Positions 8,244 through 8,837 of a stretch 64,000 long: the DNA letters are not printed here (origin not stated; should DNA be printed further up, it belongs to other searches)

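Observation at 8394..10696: DUF4911-like gene divergent from two translationally coupled half-size ArsA/Get3-type ATPases with asymmetric P-loops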

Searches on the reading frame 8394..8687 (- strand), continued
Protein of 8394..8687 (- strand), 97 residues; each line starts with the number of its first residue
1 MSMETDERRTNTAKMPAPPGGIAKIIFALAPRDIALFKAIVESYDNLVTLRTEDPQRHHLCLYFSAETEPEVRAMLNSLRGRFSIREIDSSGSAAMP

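Call 35: search_protein_families(library=pfam, proteins=[L066:1620-2180:+, L067:1185-1682:+, L006:5486-5839:+, L006:5119-5418:-, L006:7087-7749:-], max_evalue=0.01)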
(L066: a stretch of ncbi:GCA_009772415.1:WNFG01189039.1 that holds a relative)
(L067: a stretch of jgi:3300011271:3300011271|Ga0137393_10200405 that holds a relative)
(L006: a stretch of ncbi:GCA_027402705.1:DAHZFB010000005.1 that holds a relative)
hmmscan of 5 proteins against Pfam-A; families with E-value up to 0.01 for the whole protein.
L066:1620-2180:+ (187 aa): 1 family
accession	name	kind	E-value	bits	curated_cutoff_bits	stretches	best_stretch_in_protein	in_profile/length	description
PF01548.23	DEDD_Tnp_IS110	-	1.9e-18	67.2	29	1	6-146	1-153/155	Transposase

L067:1185-1682:+ (166 aa): 1 family
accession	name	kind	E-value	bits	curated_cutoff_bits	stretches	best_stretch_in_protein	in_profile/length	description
PF01548.23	DEDD_Tnp_IS110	-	1.3e-18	67.7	29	1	6-146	1-153/155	Transposase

L006:5486-5839:+ (117 aa): 2 families
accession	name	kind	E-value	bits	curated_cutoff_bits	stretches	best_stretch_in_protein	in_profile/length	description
PF05597.16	Phasin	-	0.001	19.5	28.8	1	10-88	48-124/126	Poly(hydroxyalcanoate) granule associated protein (phasin)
PF16526.10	CLZ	-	0.007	17.2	26.7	1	59-99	14-54/71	C-terminal leucine zipper domain of cyclic nucleotide-gated channels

L006:5119-5418:- (99 aa): 0 families

L006:7087-7749:- (220 aa): 0 families

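Call 36: predict_structure(alignment_id=A1)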
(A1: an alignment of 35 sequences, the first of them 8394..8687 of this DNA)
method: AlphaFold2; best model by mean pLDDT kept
length: 97 residues; sequences in the alignment: 35
mean_pLDDT: 77.0   pTM: 0.61
mean pLDDT of the five models: 77.0, 74.5, 74.5, 72.2, 71.1
residues with pLDDT >= 90: 39; 70-90: 30; 50-70: 7; < 50: 21
segments of 3 or more residues with pLDDT < 50: 1-3, 5-15, 91-97
pLDDT, mean of each block of 10 residues (from residue 1): 46 48 90 91 86 89 90 91 85 43
secondary structure, 60 per line:
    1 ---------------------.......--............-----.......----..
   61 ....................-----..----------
elements in order: E22-28 H31-42 E48-54 E59-65 H66-80

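Call 39: search_protein_representatives(alignment_id=A1)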
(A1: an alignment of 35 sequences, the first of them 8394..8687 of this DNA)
Query: 35 sequences, 79 profile positions. Proteins with E-value up to 0.001 (for the whole library): 429; up to 1e-10: 30; up to 1e-30: 1. The best 150 are listed.
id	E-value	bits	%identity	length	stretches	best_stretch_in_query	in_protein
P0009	1.1e-33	130.8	-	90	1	6-76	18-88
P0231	1.8e-29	117.3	-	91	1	4-76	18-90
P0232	5.3e-29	115.8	-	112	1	6-77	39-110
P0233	3.6e-28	113.1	-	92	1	6-77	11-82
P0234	6.3e-28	112.3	-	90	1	7-77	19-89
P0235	3.8e-27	109.8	-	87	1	9-77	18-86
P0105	1.4e-26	108.0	-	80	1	4-77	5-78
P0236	8.4e-26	105.5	-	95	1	14-75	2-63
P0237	1.0e-25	105.2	-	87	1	6-77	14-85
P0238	1.7e-25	104.5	-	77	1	14-77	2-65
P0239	7.4e-25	102.5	-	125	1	6-76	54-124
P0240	8.2e-25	102.3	-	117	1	6-76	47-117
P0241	1.0e-24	102.0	-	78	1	4-76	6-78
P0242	1.9e-24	101.2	-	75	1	6-75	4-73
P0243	3.5e-23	97.1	-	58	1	2-57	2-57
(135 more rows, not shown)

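Call 41: fold_search(model_id=the predicted structure, library=pdb)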
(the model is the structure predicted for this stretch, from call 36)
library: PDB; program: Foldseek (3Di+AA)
matches with E <= 10: 1046; with E <= 0.001: 0
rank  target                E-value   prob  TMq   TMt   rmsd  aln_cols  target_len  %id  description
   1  5fgj_C                2.3e-02  0.97  0.43  0.14   4.1        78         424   19  Structure of tetrameric rat phenylalanine hydroxylase, residues 1-453 (released 2016-05-18)
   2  1phz                  4.2e-02  0.93  0.43  0.14   5.5        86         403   19  STRUCTURE OF PHOSPHORYLATED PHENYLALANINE HYDROXYLASE (released 1999-04-30)
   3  5fgj_B                5.1e-02  0.85  0.40  0.13   5.9        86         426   15  Structure of tetrameric rat phenylalanine hydroxylase, residues 1-453 (released 2016-05-18)
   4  5fgj_A                5.5e-02  0.92  0.44  0.13   4.0        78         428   19  Structure of tetrameric rat phenylalanine hydroxylase, residues 1-453 (released 2016-05-18)
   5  5fii_B                6.2e-02  0.91  0.39  0.46   5.0        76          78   14  Structure of a human aspartate kinase, chorismate mutase and TyrA domain. (released 2016-03-30)
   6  5fgj_D                6.2e-02  0.91  0.44  0.14   4.0        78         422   19  Structure of tetrameric rat phenylalanine hydroxylase, residues 1-453 (released 2016-05-18)
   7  5fii_A                6.6e-02  0.82  0.37  0.43   5.2        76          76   13  Structure of a human aspartate kinase, chorismate mutase and TyrA domain. (released 2016-03-30)
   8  3rrk                  7.0e-02  0.94  0.48  0.20   4.5        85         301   20  Crystal structure of the cytoplasmic N-terminal domain of subunit I, homolog of subunit a, of V-ATPase (released 2011-08-10)
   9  5a6w_B                7.5e-02  0.99  0.51  0.64   3.8        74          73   12  Complex of rice blast (Magnaporthe oryzae) effector protein AVR-PikD with the HMA domain of Pikp1 from rice (Oryza sat (released 2015-08-26)
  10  5den_A                7.5e-02  0.94  0.46  0.14   3.9        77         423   16  The First Structure of a Full-Length Mammalian Phenylalanine Hydroxylase Reveals the Architecture of an Auto-inhibited (released 2016-02-17)
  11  5fii_C                7.5e-02  0.92  0.44  0.52   4.0        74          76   14  Structure of a human aspartate kinase, chorismate mutase and TyrA domain. (released 2016-03-30)
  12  6fub_A                8.5e-02  0.87  0.43  0.50   6.3        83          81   16  Complex of rice blast (Magnaporthe oryzae) effector protein AVR-PikE with the HMA domain of Pikm-1 from rice (Oryza sa (released 2018-06-13)
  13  5a6p_B                1.0e-01  0.98  0.52  0.64   2.9        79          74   15  Heavy metal associated domain of NLR-type immune receptor Pikp1 from rice (Oryza sativa) (released 2015-08-26)
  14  8rnz_A                1.1e-01  0.99  0.51  0.60   3.4        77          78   17  Metal-binding domain 3 of copper-transporting ATPase RAN1 from Arabidopsis thaliana (released 2025-01-29)
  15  5egq_D                1.1e-01  0.84  0.40  0.13   4.3        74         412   16  Structure of tetrameric rat phenylalanine hydroxylase mutant R270K, residues 25-453 (released 2016-05-18)
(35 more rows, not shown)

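Call 44: find_related_loci(query=A3, collection=metagenome_contigs, flank=6000)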
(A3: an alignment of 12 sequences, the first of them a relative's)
Query A3 (76 aa) in metagenome_contigs; peptide patterns used: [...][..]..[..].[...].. (x = any residue, [..] = any of these).
600 stretches matched a pattern (row limit reached: there are more); 516 encode a relative of the query (tblastn E <= 1e-3); the best 80 are kept; 80 distinct loci.
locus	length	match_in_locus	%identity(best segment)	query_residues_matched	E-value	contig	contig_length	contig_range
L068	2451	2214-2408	54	3-67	3e-20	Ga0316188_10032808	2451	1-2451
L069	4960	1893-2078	55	6-67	6e-20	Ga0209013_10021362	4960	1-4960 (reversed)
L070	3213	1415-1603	54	5-67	9e-20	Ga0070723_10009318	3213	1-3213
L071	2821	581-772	52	4-67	1e-19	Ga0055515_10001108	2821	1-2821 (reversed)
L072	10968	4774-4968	55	7-71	3e-19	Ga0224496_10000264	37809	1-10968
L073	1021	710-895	58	6-67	2e-19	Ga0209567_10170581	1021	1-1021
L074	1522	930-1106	54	9-67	6e-19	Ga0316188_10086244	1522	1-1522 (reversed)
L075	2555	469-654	56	6-67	1e-18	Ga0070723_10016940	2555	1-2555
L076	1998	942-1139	48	4-69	1e-18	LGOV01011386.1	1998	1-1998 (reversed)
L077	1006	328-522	48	4-68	8e-19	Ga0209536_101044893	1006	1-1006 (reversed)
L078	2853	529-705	54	9-67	1e-18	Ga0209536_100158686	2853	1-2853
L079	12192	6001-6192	53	4-67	1e-18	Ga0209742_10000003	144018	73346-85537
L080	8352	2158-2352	55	1-67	1e-18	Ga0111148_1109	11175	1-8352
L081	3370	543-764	50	6-75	2e-18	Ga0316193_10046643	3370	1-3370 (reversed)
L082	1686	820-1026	49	1-69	2e-18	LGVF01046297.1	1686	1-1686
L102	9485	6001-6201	46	1-67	1e-16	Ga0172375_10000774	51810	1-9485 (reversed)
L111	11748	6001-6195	49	4-68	4e-16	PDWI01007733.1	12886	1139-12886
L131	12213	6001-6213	47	2-74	1e-14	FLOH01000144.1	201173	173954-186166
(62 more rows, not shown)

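Call 47: search_protein_families(library=pfam, proteins=[L111:4560-5966:+, L102:7556-8902:+, L102:6240-7556:+, L131:2259-4271:+], max_evalue=0.00001)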
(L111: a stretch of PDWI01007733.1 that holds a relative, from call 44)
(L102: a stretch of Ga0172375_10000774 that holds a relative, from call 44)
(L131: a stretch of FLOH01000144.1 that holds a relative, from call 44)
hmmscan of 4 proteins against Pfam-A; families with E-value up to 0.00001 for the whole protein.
L111:4560-5966:+ (469 aa): 2 families
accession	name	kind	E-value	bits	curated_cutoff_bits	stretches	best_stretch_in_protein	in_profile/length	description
PF00206.25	Lyase_1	-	2e-19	70.6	27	1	41-294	53-310/312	Lyase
PF10397.14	ADSL_C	-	2.7e-18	66.5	32.7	1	361-443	1-78/79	Adenylosuccinate lyase C-terminus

L102:7556-8902:+ (449 aa): 2 families
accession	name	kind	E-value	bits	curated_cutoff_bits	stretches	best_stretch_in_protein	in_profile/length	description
PF00919.26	UPF0004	-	3.6e-32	110.7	27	1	8-106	2-98/98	Uncharacterized protein family UPF0004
PF04055.27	Radical_SAM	-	1.1e-26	94.5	29.5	1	156-327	2-166/166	Radical SAM superfamily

L102:6240-7556:+ (439 aa): 1 family
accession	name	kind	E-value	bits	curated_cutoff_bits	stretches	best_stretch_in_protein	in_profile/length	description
PF02321.23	OEP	-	2.3e-59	200.8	22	2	244-425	2-180/187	Outer membrane efflux protein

L131:2259-4271:+ (671 aa): 3 families
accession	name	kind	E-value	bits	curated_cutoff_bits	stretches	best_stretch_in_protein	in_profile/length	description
PF01368.27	DHH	-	9.7e-25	87.7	28.1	1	169-329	1-125/125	DHH family, N-terminal domain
PF17768.7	RecJ_OB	-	1e-21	77.5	27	1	557-665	1-106/107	RecJ OB domain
PF02272.25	DHHA1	-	1.6e-12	48.2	25.9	1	452-542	10-100/102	DHHA1 domain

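Call 74: search_solved_structures(query=A1, max_evalue=1)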
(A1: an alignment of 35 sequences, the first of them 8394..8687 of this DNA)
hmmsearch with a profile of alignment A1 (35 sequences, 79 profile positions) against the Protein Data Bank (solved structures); distinct sequences matched with E-value up to 1: 0.
